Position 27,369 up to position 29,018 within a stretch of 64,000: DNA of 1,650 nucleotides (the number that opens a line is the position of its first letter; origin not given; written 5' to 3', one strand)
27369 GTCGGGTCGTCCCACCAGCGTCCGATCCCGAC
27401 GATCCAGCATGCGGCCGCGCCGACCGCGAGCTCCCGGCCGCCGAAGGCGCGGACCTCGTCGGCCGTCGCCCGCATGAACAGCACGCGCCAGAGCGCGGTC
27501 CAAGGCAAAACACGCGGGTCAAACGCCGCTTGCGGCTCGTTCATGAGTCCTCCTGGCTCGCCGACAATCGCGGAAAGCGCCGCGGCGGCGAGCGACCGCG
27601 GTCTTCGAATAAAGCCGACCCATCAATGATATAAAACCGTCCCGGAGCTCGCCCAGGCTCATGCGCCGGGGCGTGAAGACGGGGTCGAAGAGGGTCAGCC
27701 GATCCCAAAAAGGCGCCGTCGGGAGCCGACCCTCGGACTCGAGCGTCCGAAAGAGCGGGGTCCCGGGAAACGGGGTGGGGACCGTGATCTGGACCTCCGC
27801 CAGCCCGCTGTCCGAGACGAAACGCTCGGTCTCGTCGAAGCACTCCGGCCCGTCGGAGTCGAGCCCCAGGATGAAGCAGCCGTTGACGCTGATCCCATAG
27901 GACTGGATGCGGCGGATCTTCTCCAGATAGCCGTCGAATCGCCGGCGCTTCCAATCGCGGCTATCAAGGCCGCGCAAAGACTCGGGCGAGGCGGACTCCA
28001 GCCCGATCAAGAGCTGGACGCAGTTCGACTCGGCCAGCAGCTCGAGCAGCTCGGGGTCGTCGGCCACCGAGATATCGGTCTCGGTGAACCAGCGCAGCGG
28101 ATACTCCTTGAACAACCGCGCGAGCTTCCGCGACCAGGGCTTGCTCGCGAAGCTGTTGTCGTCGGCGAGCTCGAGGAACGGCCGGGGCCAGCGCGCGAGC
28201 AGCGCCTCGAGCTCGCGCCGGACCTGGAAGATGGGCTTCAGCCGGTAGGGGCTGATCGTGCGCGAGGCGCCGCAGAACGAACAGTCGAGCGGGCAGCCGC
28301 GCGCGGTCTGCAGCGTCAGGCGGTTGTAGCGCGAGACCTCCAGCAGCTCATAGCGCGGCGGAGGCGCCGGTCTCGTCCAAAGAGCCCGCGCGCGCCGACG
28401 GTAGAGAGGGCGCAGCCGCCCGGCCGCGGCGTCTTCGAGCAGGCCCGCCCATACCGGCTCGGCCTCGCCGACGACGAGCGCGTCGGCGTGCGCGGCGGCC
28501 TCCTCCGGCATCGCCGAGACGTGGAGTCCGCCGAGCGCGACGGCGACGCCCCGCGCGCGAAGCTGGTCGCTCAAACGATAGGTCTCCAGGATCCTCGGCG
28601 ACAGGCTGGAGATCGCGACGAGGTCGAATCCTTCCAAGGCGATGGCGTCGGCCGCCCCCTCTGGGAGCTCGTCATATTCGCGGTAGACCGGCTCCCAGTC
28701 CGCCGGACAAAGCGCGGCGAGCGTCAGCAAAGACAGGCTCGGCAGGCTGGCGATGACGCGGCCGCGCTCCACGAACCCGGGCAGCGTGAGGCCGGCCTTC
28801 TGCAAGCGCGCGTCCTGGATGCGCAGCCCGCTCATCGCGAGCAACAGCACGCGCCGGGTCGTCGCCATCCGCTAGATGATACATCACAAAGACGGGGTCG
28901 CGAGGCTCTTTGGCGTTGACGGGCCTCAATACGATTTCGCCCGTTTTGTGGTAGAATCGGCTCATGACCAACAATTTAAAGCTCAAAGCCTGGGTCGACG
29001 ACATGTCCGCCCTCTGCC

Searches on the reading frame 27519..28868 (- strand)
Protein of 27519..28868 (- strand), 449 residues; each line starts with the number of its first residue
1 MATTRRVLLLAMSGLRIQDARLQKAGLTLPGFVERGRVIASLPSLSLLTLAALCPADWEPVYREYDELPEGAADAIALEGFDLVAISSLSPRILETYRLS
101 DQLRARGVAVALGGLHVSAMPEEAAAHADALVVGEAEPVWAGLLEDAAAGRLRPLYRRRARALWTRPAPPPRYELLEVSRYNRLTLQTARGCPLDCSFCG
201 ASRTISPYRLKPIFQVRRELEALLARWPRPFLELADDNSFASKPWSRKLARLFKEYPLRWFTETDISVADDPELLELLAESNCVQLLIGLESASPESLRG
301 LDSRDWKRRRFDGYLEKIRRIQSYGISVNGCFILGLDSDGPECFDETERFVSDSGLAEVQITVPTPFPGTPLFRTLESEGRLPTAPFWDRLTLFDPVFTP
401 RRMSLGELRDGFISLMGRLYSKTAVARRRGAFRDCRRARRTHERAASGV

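Call 8: search_protein_families(library=pfam, proteins=[window:27519-28868:-], max_evalue=0.01)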
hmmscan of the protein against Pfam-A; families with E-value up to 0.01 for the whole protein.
window:27519-28868:- (449 aa): 3 families
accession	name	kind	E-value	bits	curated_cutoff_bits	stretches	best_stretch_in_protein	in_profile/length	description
PF04055.27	Radical_SAM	-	1e-16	62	29.5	1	188-350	3-165/166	Radical SAM superfamily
PF02310.24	B12-binding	-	1.6e-12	47.8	32.1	1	42-139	12-116/121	B12 binding domain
PF13282.11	DUF4070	-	0.00025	21.5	22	1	370-439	1-69/144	Domain of unknown function (DUF4070)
